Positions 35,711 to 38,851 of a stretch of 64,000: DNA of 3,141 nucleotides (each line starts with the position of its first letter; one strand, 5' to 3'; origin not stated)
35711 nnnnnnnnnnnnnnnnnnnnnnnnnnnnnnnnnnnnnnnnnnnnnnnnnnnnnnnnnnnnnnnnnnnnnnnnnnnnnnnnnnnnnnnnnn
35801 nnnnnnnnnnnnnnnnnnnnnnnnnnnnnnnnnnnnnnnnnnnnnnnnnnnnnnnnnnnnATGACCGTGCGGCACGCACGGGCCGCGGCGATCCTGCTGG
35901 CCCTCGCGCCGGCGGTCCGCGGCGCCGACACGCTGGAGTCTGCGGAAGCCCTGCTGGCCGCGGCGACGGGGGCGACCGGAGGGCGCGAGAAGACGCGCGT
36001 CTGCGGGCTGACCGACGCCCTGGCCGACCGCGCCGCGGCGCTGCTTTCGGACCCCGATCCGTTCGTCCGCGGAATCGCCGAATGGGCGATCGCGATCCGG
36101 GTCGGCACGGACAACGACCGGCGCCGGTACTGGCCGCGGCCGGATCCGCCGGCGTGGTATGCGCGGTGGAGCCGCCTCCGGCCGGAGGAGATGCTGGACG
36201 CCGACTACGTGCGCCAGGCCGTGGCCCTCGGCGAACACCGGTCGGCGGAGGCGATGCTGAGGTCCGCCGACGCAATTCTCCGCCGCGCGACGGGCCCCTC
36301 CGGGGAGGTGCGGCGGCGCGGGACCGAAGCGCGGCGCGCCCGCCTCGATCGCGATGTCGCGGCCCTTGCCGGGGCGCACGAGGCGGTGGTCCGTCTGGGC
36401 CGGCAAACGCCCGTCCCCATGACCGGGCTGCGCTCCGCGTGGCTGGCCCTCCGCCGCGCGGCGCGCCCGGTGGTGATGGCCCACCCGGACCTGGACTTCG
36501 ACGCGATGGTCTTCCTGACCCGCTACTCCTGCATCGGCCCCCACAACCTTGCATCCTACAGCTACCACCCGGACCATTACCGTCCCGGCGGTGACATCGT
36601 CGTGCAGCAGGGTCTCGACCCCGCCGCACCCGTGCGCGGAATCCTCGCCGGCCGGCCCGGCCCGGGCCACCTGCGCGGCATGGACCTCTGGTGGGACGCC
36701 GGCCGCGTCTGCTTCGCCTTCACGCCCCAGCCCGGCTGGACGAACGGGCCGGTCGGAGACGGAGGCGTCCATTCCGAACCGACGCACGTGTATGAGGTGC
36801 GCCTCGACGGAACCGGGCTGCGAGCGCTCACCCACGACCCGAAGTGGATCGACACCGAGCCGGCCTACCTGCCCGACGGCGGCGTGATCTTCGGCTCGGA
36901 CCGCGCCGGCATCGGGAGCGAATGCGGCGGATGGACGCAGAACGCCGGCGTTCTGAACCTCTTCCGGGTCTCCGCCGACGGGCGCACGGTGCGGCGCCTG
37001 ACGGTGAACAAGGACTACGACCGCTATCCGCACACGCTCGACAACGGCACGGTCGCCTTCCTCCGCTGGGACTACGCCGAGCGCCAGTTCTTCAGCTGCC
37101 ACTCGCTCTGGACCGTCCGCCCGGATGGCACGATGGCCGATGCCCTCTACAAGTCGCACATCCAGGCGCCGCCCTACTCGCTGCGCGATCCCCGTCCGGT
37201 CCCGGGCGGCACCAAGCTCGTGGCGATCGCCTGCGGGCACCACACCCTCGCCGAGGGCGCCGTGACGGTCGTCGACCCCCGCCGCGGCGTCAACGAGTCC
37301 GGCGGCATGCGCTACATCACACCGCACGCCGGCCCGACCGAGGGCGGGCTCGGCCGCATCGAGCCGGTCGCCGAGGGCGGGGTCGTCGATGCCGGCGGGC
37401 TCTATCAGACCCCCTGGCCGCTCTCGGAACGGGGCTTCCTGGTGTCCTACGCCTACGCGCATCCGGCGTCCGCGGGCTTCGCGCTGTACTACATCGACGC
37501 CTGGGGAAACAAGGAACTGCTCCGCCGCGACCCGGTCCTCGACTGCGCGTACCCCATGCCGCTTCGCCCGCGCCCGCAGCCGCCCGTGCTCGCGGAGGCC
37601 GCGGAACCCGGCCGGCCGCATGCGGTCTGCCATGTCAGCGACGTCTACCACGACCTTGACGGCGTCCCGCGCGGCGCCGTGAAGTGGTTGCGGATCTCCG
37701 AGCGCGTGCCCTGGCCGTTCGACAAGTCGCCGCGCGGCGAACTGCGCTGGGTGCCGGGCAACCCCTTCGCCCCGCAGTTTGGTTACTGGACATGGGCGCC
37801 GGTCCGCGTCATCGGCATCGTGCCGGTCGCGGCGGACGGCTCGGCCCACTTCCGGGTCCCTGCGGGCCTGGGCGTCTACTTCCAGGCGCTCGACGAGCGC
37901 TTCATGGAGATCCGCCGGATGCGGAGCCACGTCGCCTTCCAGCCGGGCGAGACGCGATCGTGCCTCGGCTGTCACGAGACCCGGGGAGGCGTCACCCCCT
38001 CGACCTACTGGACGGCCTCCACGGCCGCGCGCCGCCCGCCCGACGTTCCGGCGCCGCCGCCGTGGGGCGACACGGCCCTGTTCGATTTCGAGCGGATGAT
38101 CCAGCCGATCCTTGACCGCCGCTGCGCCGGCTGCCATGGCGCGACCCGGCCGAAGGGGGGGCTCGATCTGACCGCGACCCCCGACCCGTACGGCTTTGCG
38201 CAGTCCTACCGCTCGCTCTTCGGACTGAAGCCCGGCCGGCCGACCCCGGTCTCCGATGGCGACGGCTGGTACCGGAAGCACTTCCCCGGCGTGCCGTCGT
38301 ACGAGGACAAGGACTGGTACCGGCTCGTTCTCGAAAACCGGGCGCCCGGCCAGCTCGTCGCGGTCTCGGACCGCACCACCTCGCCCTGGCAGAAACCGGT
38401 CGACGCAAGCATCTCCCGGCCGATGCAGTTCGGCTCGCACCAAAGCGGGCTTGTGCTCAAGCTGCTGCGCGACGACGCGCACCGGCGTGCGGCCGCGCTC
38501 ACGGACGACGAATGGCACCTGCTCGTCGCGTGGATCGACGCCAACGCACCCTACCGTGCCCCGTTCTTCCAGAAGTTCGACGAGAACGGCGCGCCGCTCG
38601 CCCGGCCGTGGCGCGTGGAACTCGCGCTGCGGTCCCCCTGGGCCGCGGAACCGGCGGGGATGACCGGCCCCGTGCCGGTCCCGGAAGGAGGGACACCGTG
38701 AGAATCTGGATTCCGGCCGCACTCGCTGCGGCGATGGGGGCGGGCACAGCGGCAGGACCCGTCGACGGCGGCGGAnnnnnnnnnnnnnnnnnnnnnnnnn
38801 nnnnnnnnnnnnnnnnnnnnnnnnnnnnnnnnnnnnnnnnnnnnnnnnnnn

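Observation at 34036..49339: A ~15-kb translationally coupled operon: ECF sigma, FecR anti-sigma, PSCyt-domain beta-propeller protein, then six secreted glycan-degrading enzymes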

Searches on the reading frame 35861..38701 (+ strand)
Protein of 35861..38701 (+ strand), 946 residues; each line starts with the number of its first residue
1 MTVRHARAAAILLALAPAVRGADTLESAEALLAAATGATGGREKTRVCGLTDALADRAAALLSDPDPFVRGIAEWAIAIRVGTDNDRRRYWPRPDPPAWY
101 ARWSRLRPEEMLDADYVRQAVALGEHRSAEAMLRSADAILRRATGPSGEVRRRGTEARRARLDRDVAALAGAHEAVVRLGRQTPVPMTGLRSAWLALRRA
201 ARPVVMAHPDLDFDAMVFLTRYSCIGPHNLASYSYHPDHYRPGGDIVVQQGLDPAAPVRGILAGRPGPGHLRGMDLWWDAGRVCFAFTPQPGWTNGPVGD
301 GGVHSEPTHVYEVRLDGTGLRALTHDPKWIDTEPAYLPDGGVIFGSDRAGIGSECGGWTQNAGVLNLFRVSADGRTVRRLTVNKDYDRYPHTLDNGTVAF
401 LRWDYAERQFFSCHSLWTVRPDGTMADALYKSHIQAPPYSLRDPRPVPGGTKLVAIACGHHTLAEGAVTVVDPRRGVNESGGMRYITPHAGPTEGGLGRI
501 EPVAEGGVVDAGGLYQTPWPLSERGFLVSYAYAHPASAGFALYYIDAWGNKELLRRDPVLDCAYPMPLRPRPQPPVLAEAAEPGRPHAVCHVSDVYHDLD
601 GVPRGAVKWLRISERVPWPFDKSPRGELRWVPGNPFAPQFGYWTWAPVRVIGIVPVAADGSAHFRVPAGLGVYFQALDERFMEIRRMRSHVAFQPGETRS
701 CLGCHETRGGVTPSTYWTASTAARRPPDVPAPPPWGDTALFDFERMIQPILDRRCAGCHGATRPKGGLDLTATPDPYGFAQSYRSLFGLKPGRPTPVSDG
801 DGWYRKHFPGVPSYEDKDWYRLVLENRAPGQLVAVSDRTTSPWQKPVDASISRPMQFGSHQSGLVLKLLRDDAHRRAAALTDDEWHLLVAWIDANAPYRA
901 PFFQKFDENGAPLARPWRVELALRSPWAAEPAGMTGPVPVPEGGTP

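Call 4: search_protein_families(library=pfam, proteins=[window:35861-38701:+], max_evalue=0.01)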
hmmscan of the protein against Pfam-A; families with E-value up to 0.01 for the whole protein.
window:35861-38701:+ (946 aa): 1 family
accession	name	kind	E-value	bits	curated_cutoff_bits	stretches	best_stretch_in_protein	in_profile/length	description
PF18582.6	HZS_alpha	-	2.8e-20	73.1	26.6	1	605-706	1-98/98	Hydrazine synthase alpha subunit middle domain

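Call 6: search_solved_structures(query=window:35861-38701:+, max_evalue=1, show_alignments=2)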
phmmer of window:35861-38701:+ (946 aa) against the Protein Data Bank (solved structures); distinct sequences matched with E-value up to 1: 2.
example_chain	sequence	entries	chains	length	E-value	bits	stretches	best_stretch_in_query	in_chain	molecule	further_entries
5c2v_A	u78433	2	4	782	1e-09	40.2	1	740-793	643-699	HYDRAZINE SYNTHASE ALPHA SUBUNIT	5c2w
4rlr_A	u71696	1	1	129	0.43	11.7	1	743-762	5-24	Cytochrome c, 1 heme-binding site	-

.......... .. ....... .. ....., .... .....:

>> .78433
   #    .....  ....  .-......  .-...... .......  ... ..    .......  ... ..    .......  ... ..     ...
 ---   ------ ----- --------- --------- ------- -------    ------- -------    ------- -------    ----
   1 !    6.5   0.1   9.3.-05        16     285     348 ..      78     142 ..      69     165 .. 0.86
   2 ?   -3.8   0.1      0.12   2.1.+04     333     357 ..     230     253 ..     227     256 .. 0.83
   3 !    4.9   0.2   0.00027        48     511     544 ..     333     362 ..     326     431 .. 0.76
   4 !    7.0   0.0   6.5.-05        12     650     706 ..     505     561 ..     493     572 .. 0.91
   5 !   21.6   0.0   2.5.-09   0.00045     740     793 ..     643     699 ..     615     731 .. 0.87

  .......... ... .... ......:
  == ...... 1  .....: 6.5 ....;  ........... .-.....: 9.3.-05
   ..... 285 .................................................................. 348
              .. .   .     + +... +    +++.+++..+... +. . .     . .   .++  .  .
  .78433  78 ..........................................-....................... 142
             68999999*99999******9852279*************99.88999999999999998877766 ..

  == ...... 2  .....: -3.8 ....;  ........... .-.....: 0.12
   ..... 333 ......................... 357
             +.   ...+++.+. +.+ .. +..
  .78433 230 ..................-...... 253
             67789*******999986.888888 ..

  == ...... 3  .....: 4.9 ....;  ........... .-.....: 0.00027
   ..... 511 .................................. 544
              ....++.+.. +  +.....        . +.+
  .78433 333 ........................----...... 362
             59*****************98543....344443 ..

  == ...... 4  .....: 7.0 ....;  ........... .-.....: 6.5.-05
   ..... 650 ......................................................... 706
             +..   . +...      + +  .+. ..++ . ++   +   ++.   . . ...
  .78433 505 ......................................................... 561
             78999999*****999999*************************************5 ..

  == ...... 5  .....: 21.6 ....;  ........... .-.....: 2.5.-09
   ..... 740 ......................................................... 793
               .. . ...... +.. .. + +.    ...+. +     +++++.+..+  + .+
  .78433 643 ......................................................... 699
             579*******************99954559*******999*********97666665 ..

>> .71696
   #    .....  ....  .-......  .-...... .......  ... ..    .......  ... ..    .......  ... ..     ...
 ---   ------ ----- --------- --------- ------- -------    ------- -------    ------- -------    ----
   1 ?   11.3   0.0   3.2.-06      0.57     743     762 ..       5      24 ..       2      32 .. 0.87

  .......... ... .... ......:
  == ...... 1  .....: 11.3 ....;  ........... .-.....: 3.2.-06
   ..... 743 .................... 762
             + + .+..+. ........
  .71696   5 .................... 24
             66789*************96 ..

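Call 7: search_protein_families(library=ncbifam, proteins=[window:35861-38701:+], max_evalue=0.01)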
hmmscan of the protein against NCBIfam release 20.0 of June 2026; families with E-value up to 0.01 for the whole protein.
window:35861-38701:+ (946 aa): 2 families
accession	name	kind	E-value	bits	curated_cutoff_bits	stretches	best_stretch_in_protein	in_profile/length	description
NF052339.1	hydrazine_alpha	equivalog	1.9e-14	52.6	800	1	741-795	668-725/804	hydrazine synthase subunit alpha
TIGR02800.1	propeller_TolB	equivalog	1.7e-05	23.9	343.15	1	308-396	259-334/418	Tol-Pal system beta propeller repeat protein TolB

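Call 11: find_homologous_proteins(query=window:35861-38701:+, max_evalue=0.00001)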
Query window:35861-38701:+ (946 aa): 198 proteins with E <= 0.00001 among 8000 candidates; the best 120 are listed.
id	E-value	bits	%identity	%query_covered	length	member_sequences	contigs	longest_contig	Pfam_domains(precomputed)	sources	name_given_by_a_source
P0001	0.0e+0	2230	100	100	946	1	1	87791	PF18582.7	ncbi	-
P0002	0.0e+0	1483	66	97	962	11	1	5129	PF18582.7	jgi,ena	jgi:hypothetical protein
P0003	0.0e+0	1424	67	97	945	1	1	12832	PF18582.7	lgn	-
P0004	0.0e+0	1405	67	93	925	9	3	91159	PF18582.7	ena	-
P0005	0.0e+0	1302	61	97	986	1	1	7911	PF18582.7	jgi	-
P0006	0.0e+0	1275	60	98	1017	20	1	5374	PF18582.7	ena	-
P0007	0.0e+0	1149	56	97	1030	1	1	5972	PF18582.7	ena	-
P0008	0.0e+0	1147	54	97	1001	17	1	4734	PF18582.7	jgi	jgi:hypothetical protein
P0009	0.0e+0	1121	71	68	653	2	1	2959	PF18582.7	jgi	jgi:cytochrome c553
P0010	1.5e-275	935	48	98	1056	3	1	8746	PF18582.7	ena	-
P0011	2.6e-275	935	49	95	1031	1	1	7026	PF18582.7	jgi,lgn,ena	-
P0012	2.6e-274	931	47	99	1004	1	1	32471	PF18582.7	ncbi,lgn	-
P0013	1.3e-273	929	50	94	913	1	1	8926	PF26549.1,PF18582.7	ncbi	ncbi:MAG: hypothetical protein ABIK89_03230 [Planctomycetota bacterium]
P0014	2.7e-273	928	48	96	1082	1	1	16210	PF18582.7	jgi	-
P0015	2.0e-272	925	50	91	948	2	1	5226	PF18582.7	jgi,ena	-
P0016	4.3e-272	924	48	95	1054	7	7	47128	PF18582.7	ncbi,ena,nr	ncbi:MAG: hypothetical protein ISR77_24510 [Pirellulaceae bacterium]|nr:hypothetical protein [Pirell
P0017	8.2e-272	923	48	97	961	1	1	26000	PF18582.7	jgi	-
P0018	2.4e-271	921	48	98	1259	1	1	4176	PF18582.7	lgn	-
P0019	2.9e-271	921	49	93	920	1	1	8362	PF18582.7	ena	-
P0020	3.9e-271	921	49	95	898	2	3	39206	PF18582.7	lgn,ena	-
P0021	9.1e-271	919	48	97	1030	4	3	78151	PF18582.7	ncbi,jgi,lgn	ncbi:MAG: hypothetical protein ABSF26_13730 [Thermoguttaceae bacterium]|jgi:hypothetical protein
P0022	1.7e-270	919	48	97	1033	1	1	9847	PF18582.7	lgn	-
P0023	1.7e-270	919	49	97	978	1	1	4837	PF18582.7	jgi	jgi:hypothetical protein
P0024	1.8e-270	919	49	95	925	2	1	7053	PF18582.7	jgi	-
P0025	5.0e-270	917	47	98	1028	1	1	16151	PF18582.7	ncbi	-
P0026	5.0e-270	917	48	96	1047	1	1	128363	PF18582.7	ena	-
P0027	6.5e-270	917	48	95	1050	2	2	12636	PF18582.7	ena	-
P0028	1.8e-269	915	49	92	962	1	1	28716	PF18582.7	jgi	jgi:hypothetical protein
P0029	2.3e-269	915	51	88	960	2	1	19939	PF26549.1,PF18582.7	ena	-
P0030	1.6e-268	912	51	94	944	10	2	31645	PF18582.7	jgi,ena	-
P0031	3.2e-268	911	47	99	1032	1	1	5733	PF18582.7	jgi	jgi:hypothetical protein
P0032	6.6e-268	910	46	97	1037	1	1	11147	PF18582.7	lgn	-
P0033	7.3e-268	910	48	97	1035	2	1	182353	PF18582.7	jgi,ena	-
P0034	1.3e-267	909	46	98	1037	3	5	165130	PF18582.7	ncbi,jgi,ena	-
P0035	3.0e-267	908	48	92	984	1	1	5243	PF26549.1,PF18582.7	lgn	-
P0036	1.0e-266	906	47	98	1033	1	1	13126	PF18582.7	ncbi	ncbi:MAG: hypothetical protein ACC628_06160 [Pirellulaceae bacterium]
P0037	1.0e-266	906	49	90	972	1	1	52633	PF18582.7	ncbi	-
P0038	1.2e-266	906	47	97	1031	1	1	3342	PF18582.7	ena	-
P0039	1.5e-266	905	47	100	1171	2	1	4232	PF18582.7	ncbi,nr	ncbi:MAG: hypothetical protein HQ582_26635, partial [Planctomycetes bacterium]|nr:hypothetical prote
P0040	2.1e-266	905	50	92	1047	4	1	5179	PF26549.1,PF18582.7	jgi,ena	-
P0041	5.8e-266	904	48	96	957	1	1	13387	PF26549.1,PF18582.7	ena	-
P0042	7.9e-266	903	48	95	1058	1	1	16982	PF18582.7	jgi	jgi:hypothetical protein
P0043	1.0e-265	903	49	98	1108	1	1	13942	PF18582.7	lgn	-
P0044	1.8e-265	902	47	100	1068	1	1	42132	PF18582.7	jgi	jgi:hypothetical protein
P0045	7.7e-265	900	48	98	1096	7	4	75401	PF18582.7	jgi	jgi:hypothetical protein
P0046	2.7e-263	895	48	93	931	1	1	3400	PF18582.7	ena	-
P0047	1.1e-262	893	48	98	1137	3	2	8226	PF18582.7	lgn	-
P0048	6.0e-262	890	49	97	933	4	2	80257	PF26549.1,PF18582.7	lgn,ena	-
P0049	7.4e-262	890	49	92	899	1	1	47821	PF18582.7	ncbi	-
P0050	2.2e-261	888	47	98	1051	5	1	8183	PF18582.7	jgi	jgi:hypothetical protein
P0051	3.4e-261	888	48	97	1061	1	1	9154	PF18582.7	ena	-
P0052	7.9e-261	887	49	91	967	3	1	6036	PF18582.7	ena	-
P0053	1.9e-260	885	48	97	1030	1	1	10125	PF18582.7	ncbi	-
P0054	5.1e-260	884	48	94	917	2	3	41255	PF18582.7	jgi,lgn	-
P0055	7.1e-260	883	48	95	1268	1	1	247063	PF18582.7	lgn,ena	-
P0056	1.2e-259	883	49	93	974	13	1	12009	PF18582.7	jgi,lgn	-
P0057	4.7e-259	881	47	94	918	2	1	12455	PF18582.7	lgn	-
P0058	1.2e-258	879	47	95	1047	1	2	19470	PF18582.7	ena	-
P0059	1.6e-258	879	48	95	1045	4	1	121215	PF18582.7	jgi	jgi:hypothetical protein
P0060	2.5e-258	878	46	97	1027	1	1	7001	PF18582.7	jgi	-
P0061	4.3e-258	877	47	90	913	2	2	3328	PF18582.7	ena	-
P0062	6.6e-258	877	48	95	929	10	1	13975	PF18582.7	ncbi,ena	-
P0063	2.1e-257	875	48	94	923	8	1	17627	PF18582.7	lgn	-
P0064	4.4e-257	874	49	93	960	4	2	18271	PF26549.1,PF18582.7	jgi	-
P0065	6.3e-257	874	48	92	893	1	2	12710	PF18582.7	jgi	-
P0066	3.8e-256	871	47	98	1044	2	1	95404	PF18582.7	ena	-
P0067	8.8e-256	870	47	96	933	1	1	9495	PF18582.7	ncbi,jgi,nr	ncbi:MAG: hypothetical protein NUV77_15640 [Thermoguttaceae bacterium]|jgi:hypothetical protein|nr:h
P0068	4.5e-255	868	48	95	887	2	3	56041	PF18582.7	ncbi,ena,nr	ncbi:MAG TPA: hypothetical protein VNE39_29090 [Planctomycetota bacterium]|nr:hypothetical protein [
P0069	1.4e-254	866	46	97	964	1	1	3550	PF26549.1,PF18582.7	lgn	-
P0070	1.9e-254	865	47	96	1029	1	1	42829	PF18582.7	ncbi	-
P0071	2.4e-254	865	48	91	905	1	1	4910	PF18582.7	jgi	jgi:hypothetical protein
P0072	6.8e-253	860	46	95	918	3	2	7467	PF18582.7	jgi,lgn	-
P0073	5.2e-252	857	47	92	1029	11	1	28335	PF18582.7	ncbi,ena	-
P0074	8.2e-252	857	46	93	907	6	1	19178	PF26549.1,PF18582.7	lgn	-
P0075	1.8e-249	849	48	87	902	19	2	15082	PF18582.7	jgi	jgi:hypothetical protein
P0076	1.9e-249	849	46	97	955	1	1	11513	PF18582.7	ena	-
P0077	3.3e-249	848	48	92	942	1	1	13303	PF18582.7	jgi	jgi:hypothetical protein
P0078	4.2e-249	848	47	93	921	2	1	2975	PF18582.7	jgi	jgi:hypothetical protein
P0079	4.0e-248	845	45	98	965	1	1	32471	PF18582.7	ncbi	-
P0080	1.2e-247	843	46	92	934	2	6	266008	PF18582.7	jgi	jgi:hypothetical protein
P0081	1.3e-246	840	45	96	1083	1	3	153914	PF18582.7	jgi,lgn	jgi:hypothetical protein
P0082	3.4e-246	838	45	94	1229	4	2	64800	PF26549.1,PF18582.7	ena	-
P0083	6.6e-246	837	47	92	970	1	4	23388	PF26549.1,PF18582.7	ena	-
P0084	2.2e-245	835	48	91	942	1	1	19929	PF18582.7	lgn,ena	-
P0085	5.1e-245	834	52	77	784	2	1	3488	PF18582.7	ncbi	ncbi:MAG: hypothetical protein ABIP48_08310, partial [Planctomycetota bacterium]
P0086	5.2e-245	834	48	91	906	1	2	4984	PF18582.7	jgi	-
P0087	4.2e-244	831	51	81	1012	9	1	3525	PF18582.7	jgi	jgi:hypothetical protein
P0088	1.2e-243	830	46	93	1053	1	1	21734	PF18582.7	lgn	-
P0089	2.9e-243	828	43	99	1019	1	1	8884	PF18582.7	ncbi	-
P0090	1.2e-241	823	45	99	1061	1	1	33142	PF18582.7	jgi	jgi:hypothetical protein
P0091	8.3e-241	820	46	94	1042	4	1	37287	PF18582.7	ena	-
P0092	1.8e-239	816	48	89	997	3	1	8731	PF18582.7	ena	-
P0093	1.8e-239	816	45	99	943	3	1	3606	PF26549.1,PF18582.7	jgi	jgi:hypothetical protein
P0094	4.1e-239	815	41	99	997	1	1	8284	PF26549.1,PF18582.7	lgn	-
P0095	2.8e-237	809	44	98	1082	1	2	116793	PF26549.1,PF18582.7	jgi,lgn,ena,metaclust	metaclust:\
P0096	4.2e-237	808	46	93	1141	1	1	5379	PF26549.1,PF18582.7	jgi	-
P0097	5.4e-237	808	44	99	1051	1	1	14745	PF18582.7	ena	-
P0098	8.8e-237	807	45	91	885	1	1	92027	PF26549.1,PF18582.7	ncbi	-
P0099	8.6e-235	800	46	92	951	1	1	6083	PF26549.1,PF18582.7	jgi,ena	-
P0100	1.6e-234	799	43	94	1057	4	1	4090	PF18582.7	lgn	-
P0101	3.8e-233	795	43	99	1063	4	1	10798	PF18582.7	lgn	-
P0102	1.6e-232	793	45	93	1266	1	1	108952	PF18582.7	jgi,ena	-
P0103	2.0e-232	793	45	98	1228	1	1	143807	PF18582.7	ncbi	-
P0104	8.4e-232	790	45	91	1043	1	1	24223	PF18582.7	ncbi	-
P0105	9.9e-230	784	45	92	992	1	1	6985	PF18582.7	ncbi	ncbi:MAG: hypothetical protein ACOY3P_20690, partial [Planctomycetota bacterium]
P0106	1.7e-229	783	45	92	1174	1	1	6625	PF18582.7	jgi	jgi:hypothetical protein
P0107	6.6e-229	781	42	98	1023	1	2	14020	PF18582.7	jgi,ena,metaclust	metaclust:\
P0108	1.0e-228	780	44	92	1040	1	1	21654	PF18582.7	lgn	-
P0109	1.6e-228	780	44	90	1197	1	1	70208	PF18582.7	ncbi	-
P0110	1.3e-227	777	43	91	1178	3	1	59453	PF18582.7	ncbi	-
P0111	2.5e-227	776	43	99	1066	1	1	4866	PF18582.7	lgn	-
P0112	1.6e-226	773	44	98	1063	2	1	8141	PF18582.7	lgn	-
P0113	6.4e-226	771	43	98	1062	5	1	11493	PF18582.7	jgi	jgi:hypothetical protein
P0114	1.3e-225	770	45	90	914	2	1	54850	PF18582.7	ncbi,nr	ncbi:MAG TPA: hypothetical protein VNE39_29095 [Planctomycetota bacterium]|nr:hypothetical protein [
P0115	1.2e-224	767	43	98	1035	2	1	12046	PF18582.7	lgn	-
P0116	7.2e-224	764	44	90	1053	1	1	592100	PF18582.7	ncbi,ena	-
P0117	3.7e-223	762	43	94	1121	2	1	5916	PF18582.7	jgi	-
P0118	3.1e-222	759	44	92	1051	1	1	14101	PF18582.7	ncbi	-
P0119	1.0e-221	757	44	90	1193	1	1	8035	PF18582.7,PF13385.14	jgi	jgi:hypothetical protein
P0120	1.4e-220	753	43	93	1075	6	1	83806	PF18582.7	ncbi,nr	ncbi:MAG: hypothetical protein KJ000_27540 [Pirellulaceae bacterium]|nr:hypothetical protein [Pirell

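Call 12: find_encoding_contigs(protein=P0001, flank=10000, max_places=3)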
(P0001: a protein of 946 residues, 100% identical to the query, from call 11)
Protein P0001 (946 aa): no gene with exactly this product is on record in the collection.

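Call 14: find_related_loci(query=A1, collection=genome_contigs, flank=10000)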
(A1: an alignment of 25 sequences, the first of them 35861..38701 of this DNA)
Query A1 (946 aa) in genome_contigs; peptide patterns used: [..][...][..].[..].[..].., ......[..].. (x = any residue, [..] = any of these).
289 stretches matched a pattern; 278 encode a relative of the query (tblastn E <= 1e-3); the best 80 are kept; 78 distinct loci.
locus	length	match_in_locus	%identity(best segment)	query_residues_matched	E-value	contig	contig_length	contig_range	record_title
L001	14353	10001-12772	66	8-929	0e+0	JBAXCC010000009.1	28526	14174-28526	MAG: bacterium isolate ELA183 MAG183_9, whole genome shotgun sequence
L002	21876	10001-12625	67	44-928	0e+0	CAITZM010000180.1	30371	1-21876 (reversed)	MAG: uncultured Lentisphaerae bacterium isolate LJ_bin-4696 genome assembly, contig: bin-4696:180/191, whole genome shot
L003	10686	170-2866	66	11-921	0e+0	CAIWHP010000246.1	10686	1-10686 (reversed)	MAG: uncultured Lentisphaerae bacterium isolate Loclat_bin-07389 genome assembly, contig: bin-07389:246/280, whole genom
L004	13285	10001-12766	47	1-929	0e+0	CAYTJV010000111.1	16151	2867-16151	MAG TPA_asm: uncultured Planctomycetaceae bacterium isolate SRP302447_co3_119 genome assembly, contig: NODE_9998_length_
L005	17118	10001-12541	50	49-924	0e+0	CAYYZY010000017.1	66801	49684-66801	MAG TPA_asm: uncultured Planctomycetaceae bacterium isolate binchicken_co17_8 genome assembly, contig: NODE_1337_length_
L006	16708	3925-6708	48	23-929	0e+0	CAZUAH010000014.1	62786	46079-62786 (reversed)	MAG TPA_asm: uncultured Pirellulaceae bacterium isolate SRP077602_co5_269 genome assembly, contig: NODE_2088_length_6278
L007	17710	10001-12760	48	27-929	0e+0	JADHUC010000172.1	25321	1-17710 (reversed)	MAG: Pirellulaceae bacterium isolate BS150m-G36 BS-150m-C1630, whole genome shotgun sequence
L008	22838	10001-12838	46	1-929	0e+0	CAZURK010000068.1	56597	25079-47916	MAG TPA_asm: uncultured Pirellulaceae bacterium isolate SRP077602_co10_409 genome assembly, contig: NODE_1596_length_565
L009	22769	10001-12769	47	8-946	0e+0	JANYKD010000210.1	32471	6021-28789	MAG: Phycisphaerales bacterium isolate GL140_5_metabinner_131_sub GL140_5_k141_3260686, whole genome shotgun sequence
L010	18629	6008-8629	49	17-921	0e+0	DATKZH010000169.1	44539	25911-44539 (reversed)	MAG TPA_asm: Thermoguttaceae bacterium isolate SMAG_U14240 k141_725110, whole genome shotgun sequence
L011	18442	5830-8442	48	66-943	0e+0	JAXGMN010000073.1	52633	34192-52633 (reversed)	MAG: Thermoguttaceae bacterium isolate AnMBR.bin233 bin233_73, whole genome shotgun sequence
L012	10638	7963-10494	47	50-921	0e+0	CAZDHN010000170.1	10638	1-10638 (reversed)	MAG TPA_asm: uncultured Planctomycetaceae bacterium isolate binchicken_co181_562 genome assembly, contig: NODE_12260_len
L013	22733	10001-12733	46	9-905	0e+0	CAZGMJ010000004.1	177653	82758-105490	MAG TPA_asm: uncultured Pirellulales bacterium isolate binchicken_co17_417 genome assembly, contig: NODE_170_length_1776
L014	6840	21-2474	50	91-926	0e+0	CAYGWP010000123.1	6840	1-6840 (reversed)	MAG TPA_asm: uncultured Anaerolineales bacterium isolate ERP119294_co2_511 genome assembly, contig: k141_2515991, whole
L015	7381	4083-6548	50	50-904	0e+0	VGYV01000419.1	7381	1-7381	MAG: Planctomycetota bacterium isolate M_DeepCast_400m_m2_195 M_DeepCast_400m_m2_195_Ga0194112_10021084, whole genome sh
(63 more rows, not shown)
